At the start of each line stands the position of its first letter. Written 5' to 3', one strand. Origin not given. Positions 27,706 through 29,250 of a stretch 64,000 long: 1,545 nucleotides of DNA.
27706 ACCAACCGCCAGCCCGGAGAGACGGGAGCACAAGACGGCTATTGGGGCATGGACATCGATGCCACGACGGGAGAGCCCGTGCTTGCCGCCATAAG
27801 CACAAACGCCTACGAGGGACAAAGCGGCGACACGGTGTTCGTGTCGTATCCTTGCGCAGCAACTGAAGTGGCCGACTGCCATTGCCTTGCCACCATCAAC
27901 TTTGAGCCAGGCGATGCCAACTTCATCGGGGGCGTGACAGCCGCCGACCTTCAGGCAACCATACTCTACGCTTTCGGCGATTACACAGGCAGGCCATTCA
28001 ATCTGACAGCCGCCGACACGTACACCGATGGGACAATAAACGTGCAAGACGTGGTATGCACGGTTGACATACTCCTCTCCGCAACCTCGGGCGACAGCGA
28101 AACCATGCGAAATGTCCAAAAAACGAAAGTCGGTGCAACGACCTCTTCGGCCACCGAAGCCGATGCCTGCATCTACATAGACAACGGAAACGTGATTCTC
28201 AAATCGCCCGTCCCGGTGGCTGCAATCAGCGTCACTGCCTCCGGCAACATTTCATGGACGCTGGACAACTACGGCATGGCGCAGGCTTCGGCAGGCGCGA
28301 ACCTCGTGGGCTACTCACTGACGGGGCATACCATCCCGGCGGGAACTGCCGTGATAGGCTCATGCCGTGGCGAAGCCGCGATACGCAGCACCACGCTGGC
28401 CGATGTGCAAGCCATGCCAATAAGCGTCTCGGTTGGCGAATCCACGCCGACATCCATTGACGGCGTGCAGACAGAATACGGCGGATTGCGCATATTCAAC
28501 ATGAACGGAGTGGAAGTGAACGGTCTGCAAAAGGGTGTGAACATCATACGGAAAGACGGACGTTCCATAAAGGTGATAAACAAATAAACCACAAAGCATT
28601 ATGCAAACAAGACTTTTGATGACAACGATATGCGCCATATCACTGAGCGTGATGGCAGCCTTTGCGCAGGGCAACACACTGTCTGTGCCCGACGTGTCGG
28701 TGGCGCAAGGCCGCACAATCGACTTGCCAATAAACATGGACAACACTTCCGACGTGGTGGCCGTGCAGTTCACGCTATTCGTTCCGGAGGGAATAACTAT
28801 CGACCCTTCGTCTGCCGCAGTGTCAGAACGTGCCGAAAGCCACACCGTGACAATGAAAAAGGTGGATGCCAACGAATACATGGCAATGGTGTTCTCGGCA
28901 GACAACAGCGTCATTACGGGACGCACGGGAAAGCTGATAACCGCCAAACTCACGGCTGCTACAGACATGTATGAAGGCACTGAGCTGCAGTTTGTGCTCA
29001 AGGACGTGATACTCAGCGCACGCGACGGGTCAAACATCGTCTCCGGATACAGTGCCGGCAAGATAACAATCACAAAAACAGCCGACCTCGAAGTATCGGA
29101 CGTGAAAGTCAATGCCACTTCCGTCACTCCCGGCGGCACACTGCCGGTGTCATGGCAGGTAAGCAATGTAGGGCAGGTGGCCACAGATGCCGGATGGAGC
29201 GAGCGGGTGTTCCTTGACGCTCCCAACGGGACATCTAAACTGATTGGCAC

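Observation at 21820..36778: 15-kb operon of three T9SS surface proteins with cohesin-like and dockerin-like modules and no recognisable enzyme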

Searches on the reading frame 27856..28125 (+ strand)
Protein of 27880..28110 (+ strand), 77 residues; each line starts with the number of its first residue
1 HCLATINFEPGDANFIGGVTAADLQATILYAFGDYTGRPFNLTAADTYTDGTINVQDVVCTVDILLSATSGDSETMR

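Call 14: search_solved_structures(query=window:27880-28110:+, max_evalue=10, show_alignments=3)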
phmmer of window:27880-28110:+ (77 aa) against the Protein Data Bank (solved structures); distinct sequences matched with E-value up to 10: 14.
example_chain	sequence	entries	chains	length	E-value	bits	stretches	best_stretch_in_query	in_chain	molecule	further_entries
2y3n_B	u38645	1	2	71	0.068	16.8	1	11-62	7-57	CELLULOSOMAL FAMILY-48 PROCESSIVE GLYCOSIDE HYDROLASE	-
4xhp_A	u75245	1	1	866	0.25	15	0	27-72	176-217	ParM hybrid fusion protein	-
6hnl_A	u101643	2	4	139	0.47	14.1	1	19-46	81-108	Putative polyketide cyclase IdmH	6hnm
5xuy_B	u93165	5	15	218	0.89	13.3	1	36-61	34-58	Autophagy-related protein 101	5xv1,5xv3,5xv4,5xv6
5vtt_A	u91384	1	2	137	1.2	12.9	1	4-58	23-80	Dehaloperoxidase B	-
5v5q_A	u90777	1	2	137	1.2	12.8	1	4-58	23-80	Dehaloperoxidase B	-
3ixf_A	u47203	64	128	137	1.2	12.8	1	4-58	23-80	Dehaloperoxidase B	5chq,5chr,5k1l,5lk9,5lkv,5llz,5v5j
5vts_A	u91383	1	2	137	1.2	12.8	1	5-58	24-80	Dehaloperoxidase B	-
5vlx_A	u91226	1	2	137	1.3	12.8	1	4-58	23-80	Dehaloperoxidase B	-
7acp_A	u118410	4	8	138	1.3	12.8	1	4-58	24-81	Dehaloperoxidase B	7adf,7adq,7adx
4kmw_A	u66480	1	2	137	1.3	12.8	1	4-58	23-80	Dehaloperoxidase A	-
3kuo_A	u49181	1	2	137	1.5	12.6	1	3-62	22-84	Dehaloperoxidase A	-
2qfn_A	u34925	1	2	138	1.5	12.6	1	3-62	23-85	Dehaloperoxidase A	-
4kn3_A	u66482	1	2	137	1.6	12.5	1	4-56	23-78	Dehaloperoxidase A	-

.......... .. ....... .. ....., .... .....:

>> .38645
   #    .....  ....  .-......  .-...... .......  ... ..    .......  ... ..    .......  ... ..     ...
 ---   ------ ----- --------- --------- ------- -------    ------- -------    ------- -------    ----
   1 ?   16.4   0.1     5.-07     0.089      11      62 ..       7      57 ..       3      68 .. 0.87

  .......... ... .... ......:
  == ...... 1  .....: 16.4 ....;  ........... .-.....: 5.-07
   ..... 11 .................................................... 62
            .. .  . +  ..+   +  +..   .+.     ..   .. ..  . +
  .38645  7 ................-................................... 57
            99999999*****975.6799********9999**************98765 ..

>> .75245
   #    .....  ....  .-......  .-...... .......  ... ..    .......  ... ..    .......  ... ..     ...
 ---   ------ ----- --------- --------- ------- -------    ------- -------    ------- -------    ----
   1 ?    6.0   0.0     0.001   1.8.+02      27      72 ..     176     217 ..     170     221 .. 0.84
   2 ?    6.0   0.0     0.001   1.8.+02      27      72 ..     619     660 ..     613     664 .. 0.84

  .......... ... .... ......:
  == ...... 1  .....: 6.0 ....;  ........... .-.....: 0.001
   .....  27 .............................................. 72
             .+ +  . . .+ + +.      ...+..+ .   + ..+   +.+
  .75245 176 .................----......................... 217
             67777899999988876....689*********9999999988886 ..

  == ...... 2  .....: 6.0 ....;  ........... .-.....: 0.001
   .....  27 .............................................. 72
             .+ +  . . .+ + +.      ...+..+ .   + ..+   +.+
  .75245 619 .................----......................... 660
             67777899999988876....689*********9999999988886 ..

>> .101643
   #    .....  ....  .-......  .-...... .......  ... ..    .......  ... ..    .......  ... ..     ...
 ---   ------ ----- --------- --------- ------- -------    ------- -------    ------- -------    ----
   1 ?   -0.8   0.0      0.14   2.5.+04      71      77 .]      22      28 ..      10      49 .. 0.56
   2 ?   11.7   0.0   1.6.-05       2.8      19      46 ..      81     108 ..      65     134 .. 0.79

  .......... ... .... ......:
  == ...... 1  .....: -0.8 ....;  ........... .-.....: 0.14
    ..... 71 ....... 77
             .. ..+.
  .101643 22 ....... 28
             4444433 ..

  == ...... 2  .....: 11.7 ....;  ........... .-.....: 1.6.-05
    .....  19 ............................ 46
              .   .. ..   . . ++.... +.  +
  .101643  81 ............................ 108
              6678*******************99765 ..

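Call 22: search_solved_structures(query=A2, max_evalue=1, show_alignments=2)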
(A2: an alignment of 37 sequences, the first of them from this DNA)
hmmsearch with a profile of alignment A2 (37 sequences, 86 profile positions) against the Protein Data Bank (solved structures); distinct sequences matched with E-value up to 1: 34.
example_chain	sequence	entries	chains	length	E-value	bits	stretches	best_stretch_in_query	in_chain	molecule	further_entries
8ajy_B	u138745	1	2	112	5.8e-05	25.9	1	4-67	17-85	Dockerin from ScaH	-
4fl4_A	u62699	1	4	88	0.00021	24.1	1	16-71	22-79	Glycoside hydrolase family 9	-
5nrm_B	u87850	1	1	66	0.00056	22.8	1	16-72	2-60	DocCel5: Type I dockerin repeat domain from A. cellulolyticus family 5 endoglucanase WP_01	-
1daq_A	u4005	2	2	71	0.00076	22.4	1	17-67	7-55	ENDOGLUCANASE SS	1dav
2mte_A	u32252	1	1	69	0.00077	22.3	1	17-67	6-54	Cellulose 1,4-beta-cellobiosidase (reducing end) CelS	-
5nrk_B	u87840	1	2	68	0.00093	22.1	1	16-72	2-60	DocCel5: Type I dockerin repeat domain from A. cellulolyticus family 5 endoglucanase WP_01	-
5lxv_B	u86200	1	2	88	0.0011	21.8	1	16-71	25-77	Carbohydrate-binding protein WP_009985128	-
4zcu_A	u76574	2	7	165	0.0024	20.8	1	13-71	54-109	Calcium-binding mitochondrial carrier protein SCaMC-1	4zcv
2vn5_B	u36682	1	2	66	0.0032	20.4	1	17-74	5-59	ENDOGLUCANASE A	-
2yik_A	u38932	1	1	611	0.004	20.1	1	16-69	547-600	ENDOGLUCANASE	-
4n5x_A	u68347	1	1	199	0.0042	20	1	13-71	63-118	Calcium-binding mitochondrial carrier protein SCaMC-1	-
5m2o_B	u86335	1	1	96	0.0072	19.2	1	16-41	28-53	Group I Dockerin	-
4uyp_B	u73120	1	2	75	0.0083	19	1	13-72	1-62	Cellulosomal scaffoldin adaptor protein B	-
9qf9_A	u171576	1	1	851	0.0085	19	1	17-66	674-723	Ruminococcus bromii Amy16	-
4cj0_A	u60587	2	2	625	0.012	18.5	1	16-69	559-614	ENDOGLUCANASE D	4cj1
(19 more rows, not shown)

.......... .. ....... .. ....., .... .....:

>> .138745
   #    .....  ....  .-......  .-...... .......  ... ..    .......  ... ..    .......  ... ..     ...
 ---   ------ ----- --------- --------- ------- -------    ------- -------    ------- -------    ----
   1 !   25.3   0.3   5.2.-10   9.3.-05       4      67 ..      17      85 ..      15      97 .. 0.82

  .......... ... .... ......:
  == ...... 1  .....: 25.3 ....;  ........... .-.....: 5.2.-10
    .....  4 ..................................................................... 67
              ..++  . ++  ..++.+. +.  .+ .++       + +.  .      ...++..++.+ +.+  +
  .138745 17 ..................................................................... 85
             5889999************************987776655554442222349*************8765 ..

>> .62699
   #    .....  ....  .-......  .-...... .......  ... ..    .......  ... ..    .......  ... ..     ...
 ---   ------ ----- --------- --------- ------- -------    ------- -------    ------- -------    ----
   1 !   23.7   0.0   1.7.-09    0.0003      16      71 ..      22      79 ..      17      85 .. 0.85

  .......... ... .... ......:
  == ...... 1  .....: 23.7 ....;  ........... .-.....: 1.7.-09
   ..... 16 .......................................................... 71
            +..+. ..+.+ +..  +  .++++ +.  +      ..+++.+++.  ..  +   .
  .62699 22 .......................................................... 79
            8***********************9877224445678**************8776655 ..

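Call 24: search_protein_families(library=pfam, alignment_id=A2, max_evalue=1)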
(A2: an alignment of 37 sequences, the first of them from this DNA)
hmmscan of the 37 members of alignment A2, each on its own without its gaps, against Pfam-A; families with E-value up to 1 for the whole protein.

A. member 1, seq(90 aa): 2 families
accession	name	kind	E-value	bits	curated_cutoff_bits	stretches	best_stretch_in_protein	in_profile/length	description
PF00404.24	Dockerin_1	-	0.0015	19.1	22.9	1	18-66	1-49/57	Dockerin type I domain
PF02733.22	Dak1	-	0.0088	15.4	31.4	1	6-85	54-133/313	Dak1 domain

B. families by the number of members that match (of 37 scanned): 23 families
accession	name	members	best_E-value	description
PF00404.24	Dockerin_1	30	2.3e-15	Dockerin type I domain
PF13405.12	EF-hand_6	6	0.011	EF-hand domain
PF13202.12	EF-hand_5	4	0.0012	EF hand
PF13499.12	EF-hand_7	2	0.005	EF-hand domain pair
PF02733.22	Dak1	2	0.0088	Dak1 domain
PF02671.26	PAH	1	0.0045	Paired amphipathic helix repeat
PF00036.39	EF-hand_1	1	0.011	EF hand domain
PF13517.12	FG-GAP_3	1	0.042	FG-GAP-like repeat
PF14283.11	CD1107-like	1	0.043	Mobile element protein CD1107-like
PF07106.19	TBPIP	1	0.045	TBPIP/Hop2 winged helix domain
PF24207.1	DUF7430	1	0.049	Family of unknown function (DUF7430)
PF18517.6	LZ3wCH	1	0.05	Leucine zipper with capping helix domain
PF14768.12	RPA_interact_C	1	0.054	Replication protein A interacting C-terminal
PF07322.17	Seadorna_Vp10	1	0.063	Seadornavirus Vp10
PF01839.29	FG-GAP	1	0.069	FG-GAP repeat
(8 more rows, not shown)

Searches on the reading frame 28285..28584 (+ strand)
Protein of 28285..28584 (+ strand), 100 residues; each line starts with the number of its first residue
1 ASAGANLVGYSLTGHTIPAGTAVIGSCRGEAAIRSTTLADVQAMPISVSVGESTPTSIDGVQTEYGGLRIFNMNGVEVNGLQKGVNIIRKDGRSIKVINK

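Call 48: search_protein_families(library=ncbifam, proteins=[window:28285-28584:+], max_evalue=10)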
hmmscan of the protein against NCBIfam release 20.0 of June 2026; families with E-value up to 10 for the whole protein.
seq(100 aa): 0 families

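Call 50: search_protein_families(library=pfam, proteins=[window:28285-28584:+], max_evalue=10)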
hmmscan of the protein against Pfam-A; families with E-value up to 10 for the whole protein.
seq(100 aa): 0 families

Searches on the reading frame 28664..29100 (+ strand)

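Call 13: search_solved_structures(query=window:28664-29100:+, max_evalue=10, show_alignments=2)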
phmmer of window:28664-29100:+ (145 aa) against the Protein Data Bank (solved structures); distinct sequences matched with E-value up to 10: 0.
